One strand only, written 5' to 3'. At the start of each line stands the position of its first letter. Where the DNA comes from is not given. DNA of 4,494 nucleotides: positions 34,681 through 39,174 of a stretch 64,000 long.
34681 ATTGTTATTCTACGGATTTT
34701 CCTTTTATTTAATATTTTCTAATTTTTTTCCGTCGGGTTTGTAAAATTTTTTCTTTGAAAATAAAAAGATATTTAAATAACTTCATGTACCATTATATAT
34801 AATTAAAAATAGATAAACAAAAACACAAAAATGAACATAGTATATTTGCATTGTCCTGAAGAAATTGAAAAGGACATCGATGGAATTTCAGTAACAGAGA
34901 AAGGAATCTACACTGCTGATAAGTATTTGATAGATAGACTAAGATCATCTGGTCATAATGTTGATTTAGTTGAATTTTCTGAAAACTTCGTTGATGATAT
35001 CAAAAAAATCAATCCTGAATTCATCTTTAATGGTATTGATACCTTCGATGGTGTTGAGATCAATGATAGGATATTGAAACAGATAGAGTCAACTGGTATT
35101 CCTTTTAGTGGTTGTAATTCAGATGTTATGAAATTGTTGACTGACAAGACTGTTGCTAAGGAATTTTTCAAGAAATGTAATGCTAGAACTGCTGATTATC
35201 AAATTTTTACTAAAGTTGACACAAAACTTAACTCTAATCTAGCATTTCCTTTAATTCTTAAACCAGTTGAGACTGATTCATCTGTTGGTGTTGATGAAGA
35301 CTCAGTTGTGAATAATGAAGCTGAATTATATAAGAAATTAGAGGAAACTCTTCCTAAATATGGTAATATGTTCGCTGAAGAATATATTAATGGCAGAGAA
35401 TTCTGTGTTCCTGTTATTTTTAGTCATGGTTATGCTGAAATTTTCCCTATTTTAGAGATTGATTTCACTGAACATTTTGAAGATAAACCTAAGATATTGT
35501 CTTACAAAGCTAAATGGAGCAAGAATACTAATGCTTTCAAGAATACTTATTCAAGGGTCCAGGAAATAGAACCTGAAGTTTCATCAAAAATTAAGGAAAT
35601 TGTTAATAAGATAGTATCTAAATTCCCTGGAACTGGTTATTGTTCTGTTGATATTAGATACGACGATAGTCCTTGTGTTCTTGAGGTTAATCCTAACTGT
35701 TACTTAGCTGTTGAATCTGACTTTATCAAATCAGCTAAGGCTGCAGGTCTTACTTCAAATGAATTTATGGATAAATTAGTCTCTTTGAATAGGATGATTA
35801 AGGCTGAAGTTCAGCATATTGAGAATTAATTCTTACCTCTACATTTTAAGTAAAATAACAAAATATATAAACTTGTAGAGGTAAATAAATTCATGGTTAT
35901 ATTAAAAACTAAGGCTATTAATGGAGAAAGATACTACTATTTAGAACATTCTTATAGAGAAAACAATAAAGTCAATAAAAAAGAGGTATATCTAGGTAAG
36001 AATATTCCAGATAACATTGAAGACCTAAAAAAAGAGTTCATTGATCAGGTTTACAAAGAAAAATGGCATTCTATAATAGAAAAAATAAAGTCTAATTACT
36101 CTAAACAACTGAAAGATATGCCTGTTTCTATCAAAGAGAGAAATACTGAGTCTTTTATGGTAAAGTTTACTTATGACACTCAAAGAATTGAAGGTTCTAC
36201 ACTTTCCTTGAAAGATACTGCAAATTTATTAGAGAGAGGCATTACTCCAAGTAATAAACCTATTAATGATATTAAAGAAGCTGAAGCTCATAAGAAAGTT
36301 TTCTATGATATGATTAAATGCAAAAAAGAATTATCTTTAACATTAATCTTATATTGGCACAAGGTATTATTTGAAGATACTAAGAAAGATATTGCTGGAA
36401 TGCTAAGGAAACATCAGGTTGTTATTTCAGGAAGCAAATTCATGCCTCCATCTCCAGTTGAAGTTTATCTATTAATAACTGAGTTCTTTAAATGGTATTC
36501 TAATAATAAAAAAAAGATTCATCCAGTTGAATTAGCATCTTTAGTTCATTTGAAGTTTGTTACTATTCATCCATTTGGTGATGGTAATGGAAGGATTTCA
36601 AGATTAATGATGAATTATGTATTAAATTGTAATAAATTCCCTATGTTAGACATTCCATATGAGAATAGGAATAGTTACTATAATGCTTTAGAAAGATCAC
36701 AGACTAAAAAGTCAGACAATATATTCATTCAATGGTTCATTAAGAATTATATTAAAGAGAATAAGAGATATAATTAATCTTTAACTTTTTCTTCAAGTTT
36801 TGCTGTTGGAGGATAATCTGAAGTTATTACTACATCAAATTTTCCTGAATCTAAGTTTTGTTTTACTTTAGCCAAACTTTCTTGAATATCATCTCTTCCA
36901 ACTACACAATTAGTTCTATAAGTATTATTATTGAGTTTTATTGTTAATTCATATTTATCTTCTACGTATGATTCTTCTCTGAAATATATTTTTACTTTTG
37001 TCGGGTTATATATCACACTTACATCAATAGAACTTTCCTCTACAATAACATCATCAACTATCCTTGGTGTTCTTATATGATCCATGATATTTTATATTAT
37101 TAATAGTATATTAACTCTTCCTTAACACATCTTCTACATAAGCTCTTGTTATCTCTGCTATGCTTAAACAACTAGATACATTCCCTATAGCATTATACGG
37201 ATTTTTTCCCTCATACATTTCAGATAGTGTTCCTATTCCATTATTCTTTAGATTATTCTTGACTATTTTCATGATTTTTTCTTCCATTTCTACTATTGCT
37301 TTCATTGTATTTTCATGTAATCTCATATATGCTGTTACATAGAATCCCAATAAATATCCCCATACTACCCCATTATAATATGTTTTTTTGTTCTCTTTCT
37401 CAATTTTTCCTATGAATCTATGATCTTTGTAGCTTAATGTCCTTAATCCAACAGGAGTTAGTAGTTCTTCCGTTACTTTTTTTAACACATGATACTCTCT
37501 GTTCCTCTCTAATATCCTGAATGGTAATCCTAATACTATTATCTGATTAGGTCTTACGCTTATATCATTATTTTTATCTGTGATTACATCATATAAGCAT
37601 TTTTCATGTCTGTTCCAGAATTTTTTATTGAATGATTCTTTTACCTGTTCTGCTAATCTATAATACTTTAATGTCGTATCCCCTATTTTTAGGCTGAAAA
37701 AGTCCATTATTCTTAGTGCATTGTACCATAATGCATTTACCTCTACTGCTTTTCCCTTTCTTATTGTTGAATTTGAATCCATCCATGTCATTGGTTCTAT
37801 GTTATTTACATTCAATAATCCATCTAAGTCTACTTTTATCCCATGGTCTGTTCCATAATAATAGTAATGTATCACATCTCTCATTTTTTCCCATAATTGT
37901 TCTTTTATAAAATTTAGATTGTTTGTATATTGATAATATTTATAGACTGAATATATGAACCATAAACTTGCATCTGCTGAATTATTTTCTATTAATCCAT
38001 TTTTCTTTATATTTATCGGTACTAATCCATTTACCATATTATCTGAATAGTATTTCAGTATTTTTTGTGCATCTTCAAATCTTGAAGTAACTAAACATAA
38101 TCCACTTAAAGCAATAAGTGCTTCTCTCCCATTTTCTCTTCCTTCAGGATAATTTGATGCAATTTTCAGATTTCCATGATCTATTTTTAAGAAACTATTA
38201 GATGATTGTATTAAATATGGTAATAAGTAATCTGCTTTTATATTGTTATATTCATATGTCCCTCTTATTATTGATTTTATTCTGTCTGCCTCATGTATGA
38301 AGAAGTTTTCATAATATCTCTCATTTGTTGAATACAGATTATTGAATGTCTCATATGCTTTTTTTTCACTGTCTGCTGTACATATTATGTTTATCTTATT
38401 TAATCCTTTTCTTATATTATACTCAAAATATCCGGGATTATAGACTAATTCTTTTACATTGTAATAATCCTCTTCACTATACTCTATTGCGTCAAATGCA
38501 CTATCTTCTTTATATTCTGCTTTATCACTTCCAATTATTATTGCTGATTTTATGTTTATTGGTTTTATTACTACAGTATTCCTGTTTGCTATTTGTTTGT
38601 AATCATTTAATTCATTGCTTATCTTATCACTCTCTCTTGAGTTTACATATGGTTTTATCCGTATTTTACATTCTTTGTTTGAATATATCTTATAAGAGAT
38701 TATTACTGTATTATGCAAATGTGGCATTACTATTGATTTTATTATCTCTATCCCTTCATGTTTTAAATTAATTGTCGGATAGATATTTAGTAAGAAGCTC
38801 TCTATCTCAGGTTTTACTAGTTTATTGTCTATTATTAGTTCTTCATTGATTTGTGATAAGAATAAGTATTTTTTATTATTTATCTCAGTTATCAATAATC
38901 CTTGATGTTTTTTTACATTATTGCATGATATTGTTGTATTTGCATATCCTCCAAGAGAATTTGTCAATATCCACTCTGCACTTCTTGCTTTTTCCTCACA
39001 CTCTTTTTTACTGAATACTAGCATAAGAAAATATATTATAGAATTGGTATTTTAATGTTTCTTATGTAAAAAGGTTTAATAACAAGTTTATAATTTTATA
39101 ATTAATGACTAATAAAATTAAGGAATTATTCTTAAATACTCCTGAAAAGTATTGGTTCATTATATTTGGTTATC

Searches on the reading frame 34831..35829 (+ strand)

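Call 55: search_protein_families(library=pfam, proteins=[window:34831-35829:+], max_evalue=0.00001)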
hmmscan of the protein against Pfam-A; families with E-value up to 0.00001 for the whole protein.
window:34831-35829:+ (332 aa): 4 families
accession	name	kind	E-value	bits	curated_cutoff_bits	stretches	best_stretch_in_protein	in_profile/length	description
PF07478.18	Dala_Dala_lig_C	-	2.5e-21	76.6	24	1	124-317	13-203/204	D-ala D-ala ligase C-terminus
PF02655.19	ATP-grasp_3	-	1.2e-07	32.4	23.2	1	137-288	30-155/160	ATP-grasp domain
PF13535.11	ATP-grasp_4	-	7.3e-07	29.4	27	1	138-243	2-120/160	ATP-grasp domain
PF01071.24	GARS_A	-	9.2e-06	26.1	27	0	104-265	1-158/194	Phosphoribosylglycinamide synthetase, ATP-grasp (A) domain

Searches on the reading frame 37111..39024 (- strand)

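Call 54: search_protein_families(library=pfam, proteins=[window:37111-39024:-], max_evalue=0.00001)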
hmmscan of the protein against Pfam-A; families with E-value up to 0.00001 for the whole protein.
window:37111-39024:- (637 aa): 3 families
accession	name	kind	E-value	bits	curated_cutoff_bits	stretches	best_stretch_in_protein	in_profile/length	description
PF06202.20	GDE_C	-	6.3e-87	292.3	21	1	284-627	14-367/367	Amylo-alpha-1,6-glucosidase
PF12439.13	GDE_N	-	8.5e-30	104.3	27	1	17-208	2-216/219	Glycogen debranching enzyme N terminal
PF22422.2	MGH1-like_GH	-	8.9e-06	25.9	27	0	445-593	191-333/356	Mannosylglycerate hydrolase MGH1-like glycoside hydrolase domain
